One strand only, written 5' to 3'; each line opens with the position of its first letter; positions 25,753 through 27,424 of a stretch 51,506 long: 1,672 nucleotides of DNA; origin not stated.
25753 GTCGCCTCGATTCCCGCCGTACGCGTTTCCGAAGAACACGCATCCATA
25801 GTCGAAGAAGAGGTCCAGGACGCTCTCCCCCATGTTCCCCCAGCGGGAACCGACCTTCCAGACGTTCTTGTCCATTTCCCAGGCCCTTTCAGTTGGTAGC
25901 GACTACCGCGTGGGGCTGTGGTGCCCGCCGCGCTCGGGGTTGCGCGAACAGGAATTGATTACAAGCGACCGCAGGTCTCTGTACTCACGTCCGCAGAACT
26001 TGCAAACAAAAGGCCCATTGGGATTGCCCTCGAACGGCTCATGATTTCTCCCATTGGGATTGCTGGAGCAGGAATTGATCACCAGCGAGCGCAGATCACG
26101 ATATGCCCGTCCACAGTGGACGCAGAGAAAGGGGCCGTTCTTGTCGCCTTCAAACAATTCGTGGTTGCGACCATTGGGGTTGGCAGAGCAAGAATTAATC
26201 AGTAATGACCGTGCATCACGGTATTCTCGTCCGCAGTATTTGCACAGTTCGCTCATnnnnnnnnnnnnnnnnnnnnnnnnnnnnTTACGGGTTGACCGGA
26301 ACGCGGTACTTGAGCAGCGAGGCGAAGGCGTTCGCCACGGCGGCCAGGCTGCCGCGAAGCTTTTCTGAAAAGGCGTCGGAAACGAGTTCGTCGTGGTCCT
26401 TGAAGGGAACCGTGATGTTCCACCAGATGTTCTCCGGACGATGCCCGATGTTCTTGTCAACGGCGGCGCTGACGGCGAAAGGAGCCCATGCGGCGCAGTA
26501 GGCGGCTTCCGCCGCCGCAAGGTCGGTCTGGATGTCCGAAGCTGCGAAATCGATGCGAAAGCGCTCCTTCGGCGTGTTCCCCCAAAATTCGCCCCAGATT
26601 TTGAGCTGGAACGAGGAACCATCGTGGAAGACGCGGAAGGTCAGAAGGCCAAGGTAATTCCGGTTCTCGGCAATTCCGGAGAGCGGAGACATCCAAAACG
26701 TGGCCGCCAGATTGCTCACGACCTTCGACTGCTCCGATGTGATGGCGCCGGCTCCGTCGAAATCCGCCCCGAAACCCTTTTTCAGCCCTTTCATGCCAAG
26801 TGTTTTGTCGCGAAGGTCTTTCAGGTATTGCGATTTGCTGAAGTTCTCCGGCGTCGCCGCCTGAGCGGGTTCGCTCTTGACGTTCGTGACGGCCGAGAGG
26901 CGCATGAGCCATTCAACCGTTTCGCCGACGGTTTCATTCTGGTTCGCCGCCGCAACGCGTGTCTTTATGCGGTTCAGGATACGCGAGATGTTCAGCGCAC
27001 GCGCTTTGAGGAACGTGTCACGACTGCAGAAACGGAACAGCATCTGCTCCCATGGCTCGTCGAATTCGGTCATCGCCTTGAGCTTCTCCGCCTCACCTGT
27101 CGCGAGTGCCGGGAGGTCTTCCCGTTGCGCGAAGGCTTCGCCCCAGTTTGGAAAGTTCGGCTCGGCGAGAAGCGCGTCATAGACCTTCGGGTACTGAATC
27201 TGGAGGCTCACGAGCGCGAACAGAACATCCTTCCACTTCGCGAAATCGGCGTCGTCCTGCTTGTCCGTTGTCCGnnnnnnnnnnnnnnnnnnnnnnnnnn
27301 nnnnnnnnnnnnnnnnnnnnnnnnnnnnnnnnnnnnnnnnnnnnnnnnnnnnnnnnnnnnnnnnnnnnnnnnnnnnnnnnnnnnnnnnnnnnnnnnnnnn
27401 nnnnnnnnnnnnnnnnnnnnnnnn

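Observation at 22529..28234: Operon-like five-gene block (KAP NTPase, triple zinc-ribbon protein, N-extended GmrSD-like nuclease, DEDDh exonuclease, macrodomain) abutting McrBC: candidate undescribed defence system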

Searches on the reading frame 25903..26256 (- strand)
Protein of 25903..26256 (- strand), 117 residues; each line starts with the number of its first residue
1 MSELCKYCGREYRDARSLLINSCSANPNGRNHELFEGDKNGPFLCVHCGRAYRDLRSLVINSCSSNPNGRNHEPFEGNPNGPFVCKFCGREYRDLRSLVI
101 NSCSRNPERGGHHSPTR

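Call 4: search_protein_families(library=pfam, proteins=[window:25903-26256:-], max_evalue=0.01)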
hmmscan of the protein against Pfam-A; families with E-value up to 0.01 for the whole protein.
window:25903-26256:- (117 aa): 7 families
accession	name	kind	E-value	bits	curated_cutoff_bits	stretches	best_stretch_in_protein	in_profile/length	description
PF00096.32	zf-C2H2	-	1.5e-07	31.9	25.2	0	83-98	1-16/23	Zinc finger, C2H2 type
PF13894.12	zf-C2H2_4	-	4.9e-07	30.4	27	0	83-98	1-16/24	C2H2-type zinc finger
PF07503.17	zf-HYPF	-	0.00035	20.8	23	0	4-15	1-12/34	HypF finger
PF13821.11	DUF4187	-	0.0034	17.6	29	0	5-19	29-43/54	Domain of unknown function (DUF4187)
PF00320.33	GATA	-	0.0047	16.9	26.8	0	39-54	16-32/36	GATA zinc finger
PF02892.21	zf-BED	-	0.0056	17.1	20.6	0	83-92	17-26/44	BED zinc finger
PF13240.11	Zn_Ribbon_1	-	0.0072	16.5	25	0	5-14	2-11/23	zinc-ribbon domain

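Call 5: search_protein_families(library=padloc, proteins=[window:25903-26256:-], max_evalue=0.01)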
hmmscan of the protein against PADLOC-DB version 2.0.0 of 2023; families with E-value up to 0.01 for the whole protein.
window:25903-26256:- (117 aa): 0 families

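Call 10: find_homologous_proteins(query=window:25903-26256:-, max_evalue=0.001)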
Query window:25903-26256:- (117 aa): 16 proteins with E <= 0.001 among 16 candidates.
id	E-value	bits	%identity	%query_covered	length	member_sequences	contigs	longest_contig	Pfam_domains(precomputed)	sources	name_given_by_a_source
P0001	1.3e-74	266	99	100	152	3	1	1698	PF13894.13,PF00096.33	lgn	-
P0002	3.9e-55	203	77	100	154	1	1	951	PF13894.13,PF00096.33,PF13821.12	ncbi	-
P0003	1.6e-50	189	69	100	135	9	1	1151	PF13894.13,PF13821.12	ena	-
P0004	3.1e-50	188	69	100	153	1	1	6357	PF13894.13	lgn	-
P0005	1.1e-47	179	67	99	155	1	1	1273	PF13821.12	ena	-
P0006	1.2e-47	179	63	100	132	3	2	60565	PF13894.13,PF00096.33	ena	-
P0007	2.5e-47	178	66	100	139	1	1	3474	PF12171.15,PF13821.12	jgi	-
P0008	3.3e-47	178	67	100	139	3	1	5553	PF13894.13,PF00096.33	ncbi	-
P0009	1.8e-45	172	69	100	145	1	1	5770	-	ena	-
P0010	2.0e-45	172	65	100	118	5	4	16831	PF13894.13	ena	-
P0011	2.5e-42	162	58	100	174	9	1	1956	PF13894.13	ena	-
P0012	7.6e-35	138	55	100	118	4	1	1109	PF13894.13,PF00096.33,PF12171.15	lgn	-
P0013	4.9e-27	113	65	63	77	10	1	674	PF13894.13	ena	-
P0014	1.7e-21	95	61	63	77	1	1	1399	-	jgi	-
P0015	2.6e-17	81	51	65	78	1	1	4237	PF00096.33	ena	-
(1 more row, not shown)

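Call 11: find_encoding_contigs(protein=P0006, flank=10000, max_places=4)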
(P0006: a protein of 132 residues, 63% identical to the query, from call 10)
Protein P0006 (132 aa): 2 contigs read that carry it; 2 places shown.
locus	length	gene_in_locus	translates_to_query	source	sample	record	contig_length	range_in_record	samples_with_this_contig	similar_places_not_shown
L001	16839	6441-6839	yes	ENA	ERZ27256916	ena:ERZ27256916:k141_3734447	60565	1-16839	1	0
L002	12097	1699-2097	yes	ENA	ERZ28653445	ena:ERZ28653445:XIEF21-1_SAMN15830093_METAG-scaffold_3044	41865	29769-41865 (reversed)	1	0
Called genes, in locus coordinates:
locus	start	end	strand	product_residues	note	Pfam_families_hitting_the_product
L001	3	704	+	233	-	?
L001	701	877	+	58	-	-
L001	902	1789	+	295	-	PF08238:Sel1 (weak)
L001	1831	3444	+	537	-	PF03235:GmrSD_N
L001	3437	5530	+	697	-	PF03235:GmrSD_N, PF07510:GmrSD_C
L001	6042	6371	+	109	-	-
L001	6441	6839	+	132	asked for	PF00096:zf-C2H2 (faint), PF13894:zf-C2H2_4 (faint)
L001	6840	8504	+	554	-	PF03235:GmrSD_N, PF07510:GmrSD_C (weak)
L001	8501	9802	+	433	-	PF03235:GmrSD_N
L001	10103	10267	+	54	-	-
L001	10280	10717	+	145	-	PF08238:Sel1 (faint)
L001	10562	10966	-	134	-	-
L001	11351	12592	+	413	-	PF09820:AAA-ATPase_like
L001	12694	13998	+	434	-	PF13350:Y_phosphatase3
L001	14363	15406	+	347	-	PF04041:Glyco_hydro_130 (faint), PF04616:Glyco_hydro_43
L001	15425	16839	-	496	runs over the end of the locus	PF01590:GAF, PF13185:GAF_2, PF00158:Sigma54_activat, PF14532:Sigma54_activ_2, PF07728:AAA_5 (weak), PF25601:AAA_lid_14, PF02954:HTH_8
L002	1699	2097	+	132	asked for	PF00096:zf-C2H2 (faint), PF13894:zf-C2H2_4 (faint)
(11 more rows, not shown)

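Call 12: find_encoding_contigs(protein=P0010, flank=10000, max_places=6)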
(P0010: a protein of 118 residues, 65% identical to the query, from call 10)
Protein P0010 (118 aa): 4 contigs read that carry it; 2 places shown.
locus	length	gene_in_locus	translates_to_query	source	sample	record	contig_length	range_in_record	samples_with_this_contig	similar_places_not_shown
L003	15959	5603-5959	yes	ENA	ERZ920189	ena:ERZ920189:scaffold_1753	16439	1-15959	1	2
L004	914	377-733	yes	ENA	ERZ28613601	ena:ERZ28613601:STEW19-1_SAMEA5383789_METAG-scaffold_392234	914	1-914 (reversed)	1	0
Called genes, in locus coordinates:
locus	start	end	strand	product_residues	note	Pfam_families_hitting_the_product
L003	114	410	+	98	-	PF04221:RelB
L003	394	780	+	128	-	PF01850:PIN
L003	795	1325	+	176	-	PF01661:Macro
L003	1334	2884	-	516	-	PF00158:Sigma54_activat, PF14532:Sigma54_activ_2, PF07728:AAA_5, PF25601:AAA_lid_14, PF02954:HTH_8 (weak)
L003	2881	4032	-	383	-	-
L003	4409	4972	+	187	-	PF00929:RNase_T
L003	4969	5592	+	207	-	PF01661:Macro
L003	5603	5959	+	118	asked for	PF13894:zf-C2H2_4 (faint)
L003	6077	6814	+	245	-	-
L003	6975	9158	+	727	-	PF03235:GmrSD_N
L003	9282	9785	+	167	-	-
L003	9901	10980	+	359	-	-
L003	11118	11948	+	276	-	-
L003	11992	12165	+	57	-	-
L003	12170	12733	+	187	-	PF00929:RNase_T, PF16473:Rv2179c-like (weak)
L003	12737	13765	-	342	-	PF01156:IU_nuc_hydro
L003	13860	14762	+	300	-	PF01497:Peripla_BP_2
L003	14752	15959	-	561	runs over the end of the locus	?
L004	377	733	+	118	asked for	PF13894:zf-C2H2_4 (faint)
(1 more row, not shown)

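Call 14: find_encoding_contigs(protein=P0004, flank=10000, max_places=3)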
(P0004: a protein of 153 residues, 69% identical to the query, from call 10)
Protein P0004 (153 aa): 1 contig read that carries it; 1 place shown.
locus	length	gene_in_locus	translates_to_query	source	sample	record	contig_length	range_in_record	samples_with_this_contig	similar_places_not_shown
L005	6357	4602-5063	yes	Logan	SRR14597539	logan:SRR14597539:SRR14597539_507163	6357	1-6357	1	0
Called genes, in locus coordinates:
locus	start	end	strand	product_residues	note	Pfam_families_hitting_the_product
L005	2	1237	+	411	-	?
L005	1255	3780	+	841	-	PF03235:GmrSD_N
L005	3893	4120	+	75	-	-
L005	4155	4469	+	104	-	-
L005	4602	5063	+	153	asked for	PF13894:zf-C2H2_4 (faint)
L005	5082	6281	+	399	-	-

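Call 15: find_encoding_contigs(protein=P0008, flank=10000, max_places=3)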
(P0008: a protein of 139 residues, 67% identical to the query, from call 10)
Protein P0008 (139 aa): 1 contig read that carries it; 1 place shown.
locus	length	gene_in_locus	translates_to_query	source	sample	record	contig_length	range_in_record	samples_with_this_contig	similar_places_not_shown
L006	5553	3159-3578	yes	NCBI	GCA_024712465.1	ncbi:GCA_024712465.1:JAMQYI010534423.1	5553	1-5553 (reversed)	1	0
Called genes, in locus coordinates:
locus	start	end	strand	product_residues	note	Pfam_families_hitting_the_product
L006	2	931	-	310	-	?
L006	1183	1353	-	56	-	-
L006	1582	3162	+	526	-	-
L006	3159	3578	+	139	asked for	PF00096:zf-C2H2 (faint), PF13894:zf-C2H2_4 (faint)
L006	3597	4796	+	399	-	-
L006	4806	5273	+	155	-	PF01661:Macro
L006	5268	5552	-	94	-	?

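Call 16: find_encoding_contigs(protein=P0009, flank=10000, max_places=3)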
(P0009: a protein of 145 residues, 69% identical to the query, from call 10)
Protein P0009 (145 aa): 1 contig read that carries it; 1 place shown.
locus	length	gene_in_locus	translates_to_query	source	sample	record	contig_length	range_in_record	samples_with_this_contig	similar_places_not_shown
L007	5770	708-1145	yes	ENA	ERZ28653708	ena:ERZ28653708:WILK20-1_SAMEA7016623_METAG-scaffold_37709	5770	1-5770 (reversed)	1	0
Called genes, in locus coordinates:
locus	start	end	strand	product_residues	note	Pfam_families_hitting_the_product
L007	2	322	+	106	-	?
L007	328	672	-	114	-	-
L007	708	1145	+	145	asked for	-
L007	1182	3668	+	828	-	PF03235:GmrSD_N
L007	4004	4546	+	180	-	-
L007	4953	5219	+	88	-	-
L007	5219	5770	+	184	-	?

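Call 24: search_protein_families(library=pfam, proteins=[L006:1582-3162:+, L006:3597-4796:+, L003:6077-6814:+, L003:9282-9785:+, L003:9901-10980:+, L003:11118-11948:+, L001:6042-6371:+, L003:2881-4032:-], max_evalue=0.05)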
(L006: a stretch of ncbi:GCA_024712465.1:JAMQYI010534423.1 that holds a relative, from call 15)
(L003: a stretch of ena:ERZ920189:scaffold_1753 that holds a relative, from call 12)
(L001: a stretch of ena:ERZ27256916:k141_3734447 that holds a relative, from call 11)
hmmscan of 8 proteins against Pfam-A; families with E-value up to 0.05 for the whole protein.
L006:1582-3162:+ (526 aa): 0 families

L006:3597-4796:+ (399 aa): 0 families

L003:6077-6814:+ (245 aa): 0 families

L003:9282-9785:+ (167 aa): 1 family
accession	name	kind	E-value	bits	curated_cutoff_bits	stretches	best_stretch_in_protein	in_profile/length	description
PF17524.7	CnrY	-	0.017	15.9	25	0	90-132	30-73/98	Anti-sigma factor CnrY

L003:9901-10980:+ (359 aa): 0 families

L003:11118-11948:+ (276 aa): 0 families

L001:6042-6371:+ (109 aa): 0 families

L003:2881-4032:- (383 aa): 1 family
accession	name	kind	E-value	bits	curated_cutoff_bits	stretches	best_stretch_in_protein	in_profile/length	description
PF01797.21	Y1_Tnp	-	0.0019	18.7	23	1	48-142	23-112/121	Transposase IS200 like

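Call 47: predict_structure(alignment_id=A2)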
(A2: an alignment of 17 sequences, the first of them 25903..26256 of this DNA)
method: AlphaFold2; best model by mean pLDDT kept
length: 117 residues; sequences in the alignment: 17
mean_pLDDT: 91.6   pTM: 0.81
mean pLDDT of the five models: 91.6, 90.9, 90.5, 90.2, 88.7
residues with pLDDT >= 90: 91; 70-90: 25; 50-70: 1; < 50: 0
segments of 3 or more residues with pLDDT < 50: none
pLDDT, mean of each block of 10 residues (from residue 1): 91 94 88 92 93 94 89 93 94 93 88 89
secondary structure, 60 per line:
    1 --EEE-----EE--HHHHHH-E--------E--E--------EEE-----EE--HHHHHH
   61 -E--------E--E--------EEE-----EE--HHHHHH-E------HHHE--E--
elements in order: E3-5 H15-20 E43-45 H55-60 E83-85 H95-100

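Call 53: fold_search(model_id=the predicted structure, library=pdb)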
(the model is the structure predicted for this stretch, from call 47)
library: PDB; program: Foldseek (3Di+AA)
matches with E <= 10: 8; with E <= 0.001: 0
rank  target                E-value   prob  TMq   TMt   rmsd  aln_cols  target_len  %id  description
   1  8ssq_D                1.6e+00  0.04  0.17  0.09  13.1       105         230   19  ZnFs 3-11 of CCCTC-binding factor (CTCF) Complexed with 35mer DNA 35-4 (released 2023-08-02)
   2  5dka_A                3.3e+00  0.03  0.18  0.21   9.5        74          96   15  A C2HC zinc finger is essential for the activity of the RING ubiquitin ligase RNF125 (released 2016-07-27)
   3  5und_B                6.1e+00  0.02  0.17  0.14  13.6       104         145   13  Crystal Structure of CTCF(ZnF 4-10) With 28-mer DNA (released 2017-05-24)
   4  5yef_A                6.9e+00  0.01  0.17  0.13  13.6       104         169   13  Crystal structure of CTCF ZFs2-8-Hs5-1aE (released 2017-11-29)
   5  4txa                  7.8e+00  0.01  0.17  0.07   8.9        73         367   14  Crystal structure of N-terminus of Roquin (released 2015-03-11)
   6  2mq1_MODEL_1_A        8.8e+00  0.03  0.23  0.28   8.2        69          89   14  Phosphotyrosine binding domain (released 2014-08-06)
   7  7po7_G                9.3e+00  0.01  0.12  0.08   5.9        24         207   21  Phosphoglycolate phosphatase from Mus musculus (released 2022-12-21)
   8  8haj_K                9.9e+00  0.01  0.16  0.05   9.6        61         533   13  Cryo-EM structure of the p300 catalytic core bound to the H4K12acK16ac nucleosome, class 2 (4.8 angstrom resolution) (released 2023-05-17)

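Call 61: fold_search(model_id=the predicted structure, library=viral)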
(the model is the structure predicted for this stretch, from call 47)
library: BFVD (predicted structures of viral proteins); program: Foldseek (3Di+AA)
matches with E <= 10: 39; with E <= 0.001: 0
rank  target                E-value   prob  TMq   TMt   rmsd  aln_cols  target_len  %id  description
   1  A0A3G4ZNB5            2.5e-01  0.07  0.19  0.06  15.7       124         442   17  GIY-YIG nuclease [Terrestrivirus sp.]
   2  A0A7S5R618            5.3e-01  0.10  0.21  0.13  13.9       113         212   21  (no name in the UniProt tables at hand)
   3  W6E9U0                1.6e+00  0.03  0.11  0.11  11.3        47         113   23  Uncharacterized protein [Rhizobium phage vB_RglS_P106B]
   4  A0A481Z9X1            1.7e+00  0.02  0.14  0.09  20.1       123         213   11  TRAF-type zinc finger protein [Pithovirus LCPAC401]
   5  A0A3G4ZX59            1.9e+00  0.01  0.15  0.13  16.7       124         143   16  TRAF-type domain-containing protein [Edafosvirus sp.]
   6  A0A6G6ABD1            2.7e+00  0.03  0.19  0.09  16.7        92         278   17  C2H2-type domain-containing protein [Borely moumouvirus]
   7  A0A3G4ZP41            2.7e+00  0.01  0.14  0.05  14.6       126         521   13  Restriction endonuclease [Terrestrivirus sp.]
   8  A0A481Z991            2.9e+00  0.03  0.28  0.26   8.8        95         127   21  Uncharacterized protein [Pithovirus LCPAC304]
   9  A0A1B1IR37            2.9e+00  0.03  0.17  0.12   8.0        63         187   14  (no name in the UniProt tables at hand)
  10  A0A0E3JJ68            3.1e+00  0.02  0.21  0.18  14.7       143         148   14  Uncharacterized protein [Bacillus phage Stahl]
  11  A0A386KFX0            3.3e+00  0.03  0.14  0.17   9.1        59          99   20  Uncharacterized protein [Gordonia phage Buggaboo]
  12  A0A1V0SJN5            3.5e+00  0.01  0.15  0.11  14.1        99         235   11  Uncharacterized protein [Klosneuvirus KNV1]
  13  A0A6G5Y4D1            3.7e+00  0.01  0.13  0.10  18.8       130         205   15  (no name in the UniProt tables at hand)
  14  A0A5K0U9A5            4.7e+00  0.02  0.19  0.12  10.7        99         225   16  RNA-binding protein cabeza [Yasminevirus sp. GU-2018]
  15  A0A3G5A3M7            4.7e+00  0.01  0.16  0.07  16.1       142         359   13  Putative TNF receptor-associated factor 4-like [Harvfovirus sp.]
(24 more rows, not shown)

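Call 77: find_related_loci(query=A2, collection=viral_contigs, flank=8000)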
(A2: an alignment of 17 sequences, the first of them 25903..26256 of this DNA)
Query A2 (117 aa) in viral_contigs; peptide patterns used: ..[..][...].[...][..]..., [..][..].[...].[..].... (x = any residue, [..] = any of these).
12 stretches matched a pattern, but none encodes a relative of the query by tblastn (E <= 1e-3).

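Call 82: search_protein_families(library=ncbifam, proteins=[window:25903-26256:-], max_evalue=0.001)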
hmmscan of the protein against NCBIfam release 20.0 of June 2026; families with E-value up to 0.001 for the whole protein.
window:25903-26256:- (117 aa): 0 families

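Call 90: search_protein_families(library=phrogs, proteins=[window:25903-26256:-], max_evalue=0.001)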
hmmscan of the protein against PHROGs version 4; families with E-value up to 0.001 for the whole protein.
window:25903-26256:- (117 aa): 3 families
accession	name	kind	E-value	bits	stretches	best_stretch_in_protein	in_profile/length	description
phrog_33299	-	unknown function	3.1e-06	28.4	0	83-102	6-24/71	-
phrog_24525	-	unknown function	5.8e-05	24.2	0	2-24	56-78/86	-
phrog_8315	-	unknown function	0.00083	20.6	0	76-93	19-35/62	-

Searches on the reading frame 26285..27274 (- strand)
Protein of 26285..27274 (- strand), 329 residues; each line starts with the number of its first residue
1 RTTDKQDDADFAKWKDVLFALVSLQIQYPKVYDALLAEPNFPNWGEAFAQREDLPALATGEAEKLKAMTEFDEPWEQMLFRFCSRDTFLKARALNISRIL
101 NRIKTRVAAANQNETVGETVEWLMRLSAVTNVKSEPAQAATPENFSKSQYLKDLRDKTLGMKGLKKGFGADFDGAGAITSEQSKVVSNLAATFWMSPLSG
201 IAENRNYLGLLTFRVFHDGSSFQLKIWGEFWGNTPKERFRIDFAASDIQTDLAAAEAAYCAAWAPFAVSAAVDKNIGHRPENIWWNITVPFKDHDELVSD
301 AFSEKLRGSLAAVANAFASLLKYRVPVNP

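Call 73: search_protein_families(library=pfam, proteins=[window:26285-27274:-], max_evalue=0.01)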
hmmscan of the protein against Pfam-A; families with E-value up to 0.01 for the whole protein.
window:26285-27274:- (329 aa): 0 families
